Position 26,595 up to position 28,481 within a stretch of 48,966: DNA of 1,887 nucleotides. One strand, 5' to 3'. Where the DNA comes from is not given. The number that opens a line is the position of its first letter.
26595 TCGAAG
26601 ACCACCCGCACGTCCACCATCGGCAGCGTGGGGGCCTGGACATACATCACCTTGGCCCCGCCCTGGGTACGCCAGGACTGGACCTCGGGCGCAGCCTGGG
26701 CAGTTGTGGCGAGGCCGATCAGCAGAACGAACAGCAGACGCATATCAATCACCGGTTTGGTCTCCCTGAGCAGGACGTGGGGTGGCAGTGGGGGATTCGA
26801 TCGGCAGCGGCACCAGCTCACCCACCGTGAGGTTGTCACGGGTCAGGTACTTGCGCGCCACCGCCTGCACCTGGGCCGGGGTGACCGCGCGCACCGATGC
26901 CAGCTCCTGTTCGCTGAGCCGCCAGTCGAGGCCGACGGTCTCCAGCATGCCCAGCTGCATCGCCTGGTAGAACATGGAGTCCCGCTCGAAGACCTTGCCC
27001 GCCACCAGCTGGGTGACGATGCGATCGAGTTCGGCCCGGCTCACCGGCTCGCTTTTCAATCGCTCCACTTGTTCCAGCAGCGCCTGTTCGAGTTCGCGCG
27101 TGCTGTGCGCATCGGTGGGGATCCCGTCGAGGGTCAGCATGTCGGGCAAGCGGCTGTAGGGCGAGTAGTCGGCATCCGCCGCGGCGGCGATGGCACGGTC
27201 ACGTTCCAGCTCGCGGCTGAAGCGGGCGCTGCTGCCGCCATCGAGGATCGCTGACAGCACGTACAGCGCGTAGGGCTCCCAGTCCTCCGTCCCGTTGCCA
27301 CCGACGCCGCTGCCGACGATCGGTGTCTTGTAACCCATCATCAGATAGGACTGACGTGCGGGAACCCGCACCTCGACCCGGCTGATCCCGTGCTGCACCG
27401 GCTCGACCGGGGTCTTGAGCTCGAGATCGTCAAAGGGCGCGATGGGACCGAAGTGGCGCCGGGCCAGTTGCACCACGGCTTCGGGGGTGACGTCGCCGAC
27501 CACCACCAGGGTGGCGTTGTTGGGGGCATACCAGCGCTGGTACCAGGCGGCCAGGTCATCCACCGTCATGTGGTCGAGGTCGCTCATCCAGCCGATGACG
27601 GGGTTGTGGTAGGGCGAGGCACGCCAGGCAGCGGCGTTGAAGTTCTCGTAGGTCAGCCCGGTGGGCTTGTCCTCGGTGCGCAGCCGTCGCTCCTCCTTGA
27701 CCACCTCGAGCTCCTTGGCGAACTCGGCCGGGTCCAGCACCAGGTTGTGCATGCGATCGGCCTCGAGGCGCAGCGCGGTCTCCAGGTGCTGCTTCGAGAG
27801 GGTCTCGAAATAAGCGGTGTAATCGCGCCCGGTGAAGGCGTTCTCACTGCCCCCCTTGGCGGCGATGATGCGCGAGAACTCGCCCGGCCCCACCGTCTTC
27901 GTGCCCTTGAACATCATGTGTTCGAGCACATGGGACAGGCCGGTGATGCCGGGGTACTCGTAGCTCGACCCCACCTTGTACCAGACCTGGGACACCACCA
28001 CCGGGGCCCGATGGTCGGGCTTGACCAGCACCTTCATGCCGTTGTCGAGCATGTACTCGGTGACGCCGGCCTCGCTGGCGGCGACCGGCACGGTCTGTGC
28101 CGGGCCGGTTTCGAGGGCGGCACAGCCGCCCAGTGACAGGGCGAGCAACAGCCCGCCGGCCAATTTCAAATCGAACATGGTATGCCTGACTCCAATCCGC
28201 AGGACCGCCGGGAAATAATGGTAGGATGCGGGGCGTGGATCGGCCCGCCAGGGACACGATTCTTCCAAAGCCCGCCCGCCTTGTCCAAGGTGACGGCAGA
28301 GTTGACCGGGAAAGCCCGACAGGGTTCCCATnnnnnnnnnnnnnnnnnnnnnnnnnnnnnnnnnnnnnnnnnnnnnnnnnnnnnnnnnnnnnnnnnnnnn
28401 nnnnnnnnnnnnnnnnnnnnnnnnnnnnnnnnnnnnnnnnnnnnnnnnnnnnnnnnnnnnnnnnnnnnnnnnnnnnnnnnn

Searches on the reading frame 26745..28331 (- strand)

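Call 67: search_protein_families(library=pfam, proteins=[window:26745-28331:-], max_evalue=0.00001)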
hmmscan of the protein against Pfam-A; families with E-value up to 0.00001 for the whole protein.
window:26745-28331:- (528 aa): 2 families
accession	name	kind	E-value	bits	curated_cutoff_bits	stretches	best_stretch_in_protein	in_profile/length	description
PF05193.26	Peptidase_M16_C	-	1.8e-29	103.4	23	1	255-442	2-181/181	Peptidase M16 inactive domain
PF00675.25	Peptidase_M16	-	1.5e-26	93.5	22.3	1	101-246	2-146/149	Insulinase (Peptidase family M16)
